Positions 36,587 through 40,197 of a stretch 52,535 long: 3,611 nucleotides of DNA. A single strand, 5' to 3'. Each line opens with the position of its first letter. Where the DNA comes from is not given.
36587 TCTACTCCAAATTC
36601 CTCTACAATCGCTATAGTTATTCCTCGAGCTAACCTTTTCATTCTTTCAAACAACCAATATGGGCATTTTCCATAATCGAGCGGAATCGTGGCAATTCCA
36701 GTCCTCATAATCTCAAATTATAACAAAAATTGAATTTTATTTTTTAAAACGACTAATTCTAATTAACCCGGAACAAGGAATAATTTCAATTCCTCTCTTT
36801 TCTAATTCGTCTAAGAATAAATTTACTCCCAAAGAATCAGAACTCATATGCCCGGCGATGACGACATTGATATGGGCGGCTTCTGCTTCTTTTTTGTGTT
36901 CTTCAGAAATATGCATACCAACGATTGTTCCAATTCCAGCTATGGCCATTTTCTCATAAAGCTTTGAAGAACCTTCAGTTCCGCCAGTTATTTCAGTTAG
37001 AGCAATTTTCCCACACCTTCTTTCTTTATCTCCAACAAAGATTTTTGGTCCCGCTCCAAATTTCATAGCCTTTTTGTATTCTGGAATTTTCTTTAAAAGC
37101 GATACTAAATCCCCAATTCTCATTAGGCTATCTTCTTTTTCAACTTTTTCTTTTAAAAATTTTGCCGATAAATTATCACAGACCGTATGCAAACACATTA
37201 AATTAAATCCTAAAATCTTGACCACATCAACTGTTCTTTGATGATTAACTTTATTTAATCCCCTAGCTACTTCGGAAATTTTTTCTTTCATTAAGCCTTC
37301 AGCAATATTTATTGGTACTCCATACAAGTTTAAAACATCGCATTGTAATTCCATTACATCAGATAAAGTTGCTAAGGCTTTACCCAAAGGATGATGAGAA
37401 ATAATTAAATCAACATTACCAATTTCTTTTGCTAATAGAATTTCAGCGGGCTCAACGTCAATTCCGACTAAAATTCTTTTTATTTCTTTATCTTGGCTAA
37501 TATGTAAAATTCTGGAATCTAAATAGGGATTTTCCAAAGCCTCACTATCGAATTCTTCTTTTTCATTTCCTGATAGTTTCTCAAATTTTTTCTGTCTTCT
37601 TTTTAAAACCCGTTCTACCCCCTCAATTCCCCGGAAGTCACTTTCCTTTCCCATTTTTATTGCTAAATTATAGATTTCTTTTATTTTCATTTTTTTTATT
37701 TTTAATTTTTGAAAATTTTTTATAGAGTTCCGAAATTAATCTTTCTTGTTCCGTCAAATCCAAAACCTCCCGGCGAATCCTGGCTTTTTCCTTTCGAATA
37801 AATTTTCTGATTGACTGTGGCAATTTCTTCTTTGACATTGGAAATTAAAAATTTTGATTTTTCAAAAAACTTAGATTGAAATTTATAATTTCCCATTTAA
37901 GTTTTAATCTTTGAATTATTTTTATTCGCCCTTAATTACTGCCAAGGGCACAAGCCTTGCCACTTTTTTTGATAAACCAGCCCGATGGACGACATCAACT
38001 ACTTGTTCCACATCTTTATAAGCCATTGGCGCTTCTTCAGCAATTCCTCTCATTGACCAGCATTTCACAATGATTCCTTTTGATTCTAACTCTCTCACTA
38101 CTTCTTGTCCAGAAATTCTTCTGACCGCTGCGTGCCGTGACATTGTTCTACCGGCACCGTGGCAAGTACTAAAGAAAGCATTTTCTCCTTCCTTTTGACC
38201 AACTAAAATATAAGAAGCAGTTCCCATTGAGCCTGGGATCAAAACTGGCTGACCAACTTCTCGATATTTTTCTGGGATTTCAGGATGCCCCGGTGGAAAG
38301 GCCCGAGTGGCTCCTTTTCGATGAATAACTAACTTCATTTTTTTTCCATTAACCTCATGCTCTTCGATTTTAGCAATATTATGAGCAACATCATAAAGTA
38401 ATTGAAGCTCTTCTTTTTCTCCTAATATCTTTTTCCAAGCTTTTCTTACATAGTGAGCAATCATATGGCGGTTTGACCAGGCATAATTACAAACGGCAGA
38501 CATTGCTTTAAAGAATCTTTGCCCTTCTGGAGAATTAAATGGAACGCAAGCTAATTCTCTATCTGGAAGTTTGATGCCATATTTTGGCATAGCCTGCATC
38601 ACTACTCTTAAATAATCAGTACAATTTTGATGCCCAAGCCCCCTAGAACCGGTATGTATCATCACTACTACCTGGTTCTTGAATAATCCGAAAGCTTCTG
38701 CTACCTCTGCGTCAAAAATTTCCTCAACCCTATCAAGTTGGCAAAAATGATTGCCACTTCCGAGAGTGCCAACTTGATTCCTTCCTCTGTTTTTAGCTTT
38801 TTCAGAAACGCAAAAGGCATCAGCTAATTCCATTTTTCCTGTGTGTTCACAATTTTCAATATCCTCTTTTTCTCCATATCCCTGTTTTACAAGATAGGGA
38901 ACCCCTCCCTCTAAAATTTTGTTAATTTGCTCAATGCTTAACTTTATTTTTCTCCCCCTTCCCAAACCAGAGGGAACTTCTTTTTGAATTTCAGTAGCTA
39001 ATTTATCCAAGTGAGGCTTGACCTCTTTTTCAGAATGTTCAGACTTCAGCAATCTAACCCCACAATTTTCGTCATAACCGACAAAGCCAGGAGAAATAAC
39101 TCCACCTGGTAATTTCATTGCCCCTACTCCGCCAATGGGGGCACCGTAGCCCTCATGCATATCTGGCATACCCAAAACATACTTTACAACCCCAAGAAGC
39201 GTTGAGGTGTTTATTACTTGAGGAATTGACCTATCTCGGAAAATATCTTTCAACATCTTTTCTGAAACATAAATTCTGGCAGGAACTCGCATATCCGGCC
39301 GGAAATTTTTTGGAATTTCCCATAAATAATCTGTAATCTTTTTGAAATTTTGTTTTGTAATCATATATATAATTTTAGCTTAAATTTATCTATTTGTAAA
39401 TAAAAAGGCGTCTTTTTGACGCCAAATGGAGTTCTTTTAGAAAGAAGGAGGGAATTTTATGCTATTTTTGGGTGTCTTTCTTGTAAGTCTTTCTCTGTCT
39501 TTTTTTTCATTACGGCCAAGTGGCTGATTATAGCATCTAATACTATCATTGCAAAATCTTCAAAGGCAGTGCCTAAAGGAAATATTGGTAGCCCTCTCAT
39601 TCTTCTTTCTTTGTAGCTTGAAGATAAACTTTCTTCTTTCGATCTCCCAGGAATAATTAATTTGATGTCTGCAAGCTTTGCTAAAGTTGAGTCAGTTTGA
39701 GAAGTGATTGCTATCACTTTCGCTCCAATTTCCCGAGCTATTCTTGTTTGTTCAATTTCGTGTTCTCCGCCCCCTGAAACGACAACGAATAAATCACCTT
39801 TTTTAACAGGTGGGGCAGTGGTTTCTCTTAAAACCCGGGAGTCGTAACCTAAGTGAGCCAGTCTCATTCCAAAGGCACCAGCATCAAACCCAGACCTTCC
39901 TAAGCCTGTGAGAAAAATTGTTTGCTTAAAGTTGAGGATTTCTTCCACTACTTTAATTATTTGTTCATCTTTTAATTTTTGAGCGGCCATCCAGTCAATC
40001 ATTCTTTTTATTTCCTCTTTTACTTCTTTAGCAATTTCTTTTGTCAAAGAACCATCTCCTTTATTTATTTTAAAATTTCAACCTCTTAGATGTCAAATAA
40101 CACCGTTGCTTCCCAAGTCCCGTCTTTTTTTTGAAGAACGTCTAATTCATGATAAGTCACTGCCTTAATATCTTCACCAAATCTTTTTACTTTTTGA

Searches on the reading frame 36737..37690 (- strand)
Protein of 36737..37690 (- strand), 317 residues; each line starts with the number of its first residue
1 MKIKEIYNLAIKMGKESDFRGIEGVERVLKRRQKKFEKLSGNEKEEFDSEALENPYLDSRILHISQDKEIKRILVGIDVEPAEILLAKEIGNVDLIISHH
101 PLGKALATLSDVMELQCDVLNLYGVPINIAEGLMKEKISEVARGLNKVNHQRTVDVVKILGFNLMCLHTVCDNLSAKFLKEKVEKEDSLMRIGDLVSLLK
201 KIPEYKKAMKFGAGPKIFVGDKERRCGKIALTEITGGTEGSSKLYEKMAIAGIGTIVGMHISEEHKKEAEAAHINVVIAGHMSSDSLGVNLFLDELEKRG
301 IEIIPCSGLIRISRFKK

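Call 73: search_protein_families(library=pfam, proteins=[window:36737-37690:-], max_evalue=0.0001)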
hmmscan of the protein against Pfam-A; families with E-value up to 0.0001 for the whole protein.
window:36737-37690:- (317 aa): 1 family
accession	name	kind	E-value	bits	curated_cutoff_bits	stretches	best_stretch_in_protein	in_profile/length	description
PF01784.24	DUF34_NIF3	-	6.1e-11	42.9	23.4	1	64-298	29-237/256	Duf34/NIF3 (NGG1p interacting factor 3)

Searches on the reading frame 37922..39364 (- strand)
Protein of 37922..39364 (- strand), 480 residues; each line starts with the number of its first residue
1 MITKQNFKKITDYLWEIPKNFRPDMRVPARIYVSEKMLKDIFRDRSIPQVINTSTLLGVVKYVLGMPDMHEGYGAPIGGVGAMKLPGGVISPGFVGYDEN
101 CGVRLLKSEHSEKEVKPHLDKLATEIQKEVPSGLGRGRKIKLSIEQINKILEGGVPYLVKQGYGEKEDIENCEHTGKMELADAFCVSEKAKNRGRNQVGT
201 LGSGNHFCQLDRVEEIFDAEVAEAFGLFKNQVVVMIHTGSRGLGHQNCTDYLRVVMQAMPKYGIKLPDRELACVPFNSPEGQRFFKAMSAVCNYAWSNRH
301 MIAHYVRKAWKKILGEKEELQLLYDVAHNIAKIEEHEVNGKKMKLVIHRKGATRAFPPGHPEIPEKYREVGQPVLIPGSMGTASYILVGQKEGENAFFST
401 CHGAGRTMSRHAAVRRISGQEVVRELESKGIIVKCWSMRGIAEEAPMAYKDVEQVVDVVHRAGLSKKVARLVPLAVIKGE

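Call 73: search_protein_families(library=pfam, proteins=[window:37922-39364:-], max_evalue=0.0001)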
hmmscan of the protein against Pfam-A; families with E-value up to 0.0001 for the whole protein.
window:37922-39364:- (480 aa): 1 family
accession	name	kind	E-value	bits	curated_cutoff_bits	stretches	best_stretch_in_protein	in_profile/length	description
PF01139.22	RtcB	-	6.6e-169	563.1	27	1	49-479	1-426/426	tRNA-splicing ligase RtcB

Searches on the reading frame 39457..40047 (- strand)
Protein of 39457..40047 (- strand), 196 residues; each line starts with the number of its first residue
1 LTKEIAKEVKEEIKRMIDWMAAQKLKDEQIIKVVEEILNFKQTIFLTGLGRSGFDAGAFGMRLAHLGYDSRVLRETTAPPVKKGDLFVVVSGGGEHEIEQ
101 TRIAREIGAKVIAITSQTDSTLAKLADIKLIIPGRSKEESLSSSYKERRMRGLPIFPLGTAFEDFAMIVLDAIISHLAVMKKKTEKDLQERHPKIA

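Call 73: search_protein_families(library=pfam, proteins=[window:39457-40047:-], max_evalue=0.0001)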
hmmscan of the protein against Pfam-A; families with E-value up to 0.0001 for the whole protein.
window:39457-40047:- (196 aa): 2 families
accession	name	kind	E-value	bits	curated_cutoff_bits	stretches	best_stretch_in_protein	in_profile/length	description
PF01380.27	SIS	-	4.4e-12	46.4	25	1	41-138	5-110/131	SIS domain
PF13580.11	SIS_2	-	1.7e-05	25.3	27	0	67-116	90-138/138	SIS domain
